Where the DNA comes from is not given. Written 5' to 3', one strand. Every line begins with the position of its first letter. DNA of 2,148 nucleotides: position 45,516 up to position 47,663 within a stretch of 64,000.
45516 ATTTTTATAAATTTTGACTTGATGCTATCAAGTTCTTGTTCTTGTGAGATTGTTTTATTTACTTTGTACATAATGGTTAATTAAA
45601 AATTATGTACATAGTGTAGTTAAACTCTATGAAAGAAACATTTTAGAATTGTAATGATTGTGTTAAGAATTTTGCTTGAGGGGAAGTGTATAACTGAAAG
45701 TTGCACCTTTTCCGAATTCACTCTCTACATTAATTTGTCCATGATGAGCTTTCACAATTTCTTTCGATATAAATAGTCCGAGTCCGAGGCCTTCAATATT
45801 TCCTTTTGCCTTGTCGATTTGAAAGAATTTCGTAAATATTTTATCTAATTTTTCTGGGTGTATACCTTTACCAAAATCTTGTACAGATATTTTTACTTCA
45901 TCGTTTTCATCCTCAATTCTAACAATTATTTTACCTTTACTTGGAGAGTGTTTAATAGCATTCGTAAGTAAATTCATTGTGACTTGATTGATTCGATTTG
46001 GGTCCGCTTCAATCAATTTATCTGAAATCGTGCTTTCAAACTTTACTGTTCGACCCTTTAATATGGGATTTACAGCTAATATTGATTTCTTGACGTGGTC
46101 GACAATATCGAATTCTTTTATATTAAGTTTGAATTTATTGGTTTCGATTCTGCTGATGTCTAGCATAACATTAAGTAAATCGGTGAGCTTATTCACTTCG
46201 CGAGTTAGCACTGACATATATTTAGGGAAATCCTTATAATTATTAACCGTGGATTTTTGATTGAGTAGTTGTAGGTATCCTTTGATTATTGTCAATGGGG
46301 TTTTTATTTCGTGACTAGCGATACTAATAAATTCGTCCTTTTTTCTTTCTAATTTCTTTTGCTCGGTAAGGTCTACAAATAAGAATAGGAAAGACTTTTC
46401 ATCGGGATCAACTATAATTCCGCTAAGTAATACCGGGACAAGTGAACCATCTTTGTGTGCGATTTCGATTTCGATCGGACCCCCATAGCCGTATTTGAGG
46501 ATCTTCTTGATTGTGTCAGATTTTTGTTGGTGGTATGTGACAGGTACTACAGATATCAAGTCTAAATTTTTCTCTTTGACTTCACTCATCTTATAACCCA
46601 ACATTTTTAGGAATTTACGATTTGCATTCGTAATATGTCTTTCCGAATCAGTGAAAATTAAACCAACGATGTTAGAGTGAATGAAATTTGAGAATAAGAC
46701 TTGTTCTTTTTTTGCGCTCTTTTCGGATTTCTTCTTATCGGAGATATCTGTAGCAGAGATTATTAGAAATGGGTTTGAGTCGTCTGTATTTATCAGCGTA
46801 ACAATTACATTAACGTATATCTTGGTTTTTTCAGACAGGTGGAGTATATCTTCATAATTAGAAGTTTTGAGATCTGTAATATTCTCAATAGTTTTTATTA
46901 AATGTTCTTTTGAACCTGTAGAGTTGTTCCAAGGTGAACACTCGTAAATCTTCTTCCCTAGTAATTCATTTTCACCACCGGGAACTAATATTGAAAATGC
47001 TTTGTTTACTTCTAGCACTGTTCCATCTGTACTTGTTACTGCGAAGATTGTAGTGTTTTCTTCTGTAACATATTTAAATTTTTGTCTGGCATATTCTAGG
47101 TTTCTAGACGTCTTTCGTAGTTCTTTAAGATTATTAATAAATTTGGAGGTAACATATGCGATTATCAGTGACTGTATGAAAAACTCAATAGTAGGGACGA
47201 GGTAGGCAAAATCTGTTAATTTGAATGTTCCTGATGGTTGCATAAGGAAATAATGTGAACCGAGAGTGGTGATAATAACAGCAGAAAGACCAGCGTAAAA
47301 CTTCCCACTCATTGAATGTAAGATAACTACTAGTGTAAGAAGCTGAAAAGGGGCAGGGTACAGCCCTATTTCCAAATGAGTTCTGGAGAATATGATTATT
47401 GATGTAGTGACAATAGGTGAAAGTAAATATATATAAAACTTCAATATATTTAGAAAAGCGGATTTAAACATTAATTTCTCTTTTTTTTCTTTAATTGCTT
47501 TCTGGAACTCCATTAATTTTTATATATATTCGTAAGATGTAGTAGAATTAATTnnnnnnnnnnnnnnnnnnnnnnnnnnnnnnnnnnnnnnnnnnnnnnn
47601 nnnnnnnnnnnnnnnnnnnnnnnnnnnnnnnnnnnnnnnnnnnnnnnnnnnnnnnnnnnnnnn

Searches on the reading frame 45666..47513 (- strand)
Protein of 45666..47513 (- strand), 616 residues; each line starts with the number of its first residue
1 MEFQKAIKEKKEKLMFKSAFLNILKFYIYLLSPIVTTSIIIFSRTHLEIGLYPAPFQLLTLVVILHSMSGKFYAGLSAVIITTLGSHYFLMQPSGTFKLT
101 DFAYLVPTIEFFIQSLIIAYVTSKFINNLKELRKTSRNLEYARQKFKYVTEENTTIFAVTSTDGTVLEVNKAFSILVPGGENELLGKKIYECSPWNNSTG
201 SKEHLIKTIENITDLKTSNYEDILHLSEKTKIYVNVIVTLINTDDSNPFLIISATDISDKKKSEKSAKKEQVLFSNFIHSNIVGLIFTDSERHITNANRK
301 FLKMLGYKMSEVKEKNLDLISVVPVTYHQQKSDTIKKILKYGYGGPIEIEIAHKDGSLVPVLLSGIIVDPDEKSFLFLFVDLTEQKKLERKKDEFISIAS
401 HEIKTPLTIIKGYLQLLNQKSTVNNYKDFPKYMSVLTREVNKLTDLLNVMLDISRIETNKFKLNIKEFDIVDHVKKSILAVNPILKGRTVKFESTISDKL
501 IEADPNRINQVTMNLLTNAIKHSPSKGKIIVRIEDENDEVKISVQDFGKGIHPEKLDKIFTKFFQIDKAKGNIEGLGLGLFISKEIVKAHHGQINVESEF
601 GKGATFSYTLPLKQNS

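Call 3: search_protein_families(library=pfam, proteins=[window:45666-47513:-], max_evalue=10)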
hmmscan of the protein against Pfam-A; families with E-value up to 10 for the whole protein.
window:45666-47513:- (616 aa): 12 families
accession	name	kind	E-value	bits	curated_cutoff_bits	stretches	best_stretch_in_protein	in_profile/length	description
PF02518.31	HATPase_c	-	6.1e-31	107.6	26.4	1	504-613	2-110/111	Histidine kinase-, DNA gyrase B-, and HSP90-like ATPase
PF13426.13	PAS_9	-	6.5e-20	71.8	27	2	284-384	3-103/103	PAS domain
PF00512.31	HisKA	-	5.5e-15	55.6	26.9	1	392-458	2-65/66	His Kinase A (phospho-acceptor) domain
PF13493.11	DUF4118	-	8.4e-10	38.8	28.4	1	30-130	5-102/107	Domain of unknown function (DUF4118)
PF00989.32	PAS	-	3.2e-08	34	22.6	2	274-317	3-46/113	PAS fold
PF13188.13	PAS_8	-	1.4e-05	25.2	21.8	1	276-316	5-42/65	PAS domain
PF08447.18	PAS_3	-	3.6e-05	24.4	25.6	1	295-373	2-81/89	PAS fold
PF13581.12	HATPase_c_2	-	6.1e-05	23.5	27.4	1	515-587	39-109/127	Histidine kinase-like ATPase domain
PF08448.16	PAS_4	-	0.00026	21.7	23.1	2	157-196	8-47/110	PAS fold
PF13589.12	HATPase_c_3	-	0.0052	17.2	25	1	508-581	3-78/137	Histidine kinase-, DNA gyrase B-, and HSP90-like ATPase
PF14501.12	HATPase_c_5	-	0.03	14.7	22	1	508-599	6-91/102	GHKL domain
PF12860.13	PAS_7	-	0.031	14.9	27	1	284-361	7-90/115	PAS fold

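Call 21: list_cluster_members(proteins=[P0001, window:45666-47513:-, window:47766-48443:-, window:48421-48801:-])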
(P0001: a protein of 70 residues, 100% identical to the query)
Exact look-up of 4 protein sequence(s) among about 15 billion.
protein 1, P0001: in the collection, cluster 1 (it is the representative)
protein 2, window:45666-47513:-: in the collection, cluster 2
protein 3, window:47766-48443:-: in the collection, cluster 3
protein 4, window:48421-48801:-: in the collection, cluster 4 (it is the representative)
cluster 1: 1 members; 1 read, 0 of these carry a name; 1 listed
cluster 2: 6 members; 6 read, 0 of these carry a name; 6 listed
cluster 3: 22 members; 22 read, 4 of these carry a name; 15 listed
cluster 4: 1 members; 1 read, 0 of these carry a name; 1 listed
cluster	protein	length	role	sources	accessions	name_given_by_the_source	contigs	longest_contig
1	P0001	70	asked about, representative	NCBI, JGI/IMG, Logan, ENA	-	-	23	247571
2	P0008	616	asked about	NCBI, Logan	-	-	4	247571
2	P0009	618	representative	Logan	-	-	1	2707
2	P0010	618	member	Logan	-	-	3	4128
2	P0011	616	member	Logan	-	-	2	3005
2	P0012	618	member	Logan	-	-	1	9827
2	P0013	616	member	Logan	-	-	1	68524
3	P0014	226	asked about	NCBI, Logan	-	-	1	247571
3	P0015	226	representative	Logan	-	-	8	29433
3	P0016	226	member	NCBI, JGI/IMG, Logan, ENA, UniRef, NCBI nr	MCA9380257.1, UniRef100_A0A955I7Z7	response regulator transcription factor [Candidatus Dojkabacteria bacterium] | DNA-binding response OmpR family regulator | Response regulator transcription factor n=1 Tax=Candidatus Dojkabacteria bacterium ...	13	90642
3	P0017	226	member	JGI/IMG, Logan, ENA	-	two-component system OmpR family response regulator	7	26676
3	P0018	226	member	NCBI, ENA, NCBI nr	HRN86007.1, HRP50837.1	MAG TPA: response regulator transcription factor [Candidatus Dojkabacteria bacterium] | response regulator transcription factor [Candidatus Dojkabacteria bacterium]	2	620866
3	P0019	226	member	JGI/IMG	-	DNA-binding response OmpR family regulator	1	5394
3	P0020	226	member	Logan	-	-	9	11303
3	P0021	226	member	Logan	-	-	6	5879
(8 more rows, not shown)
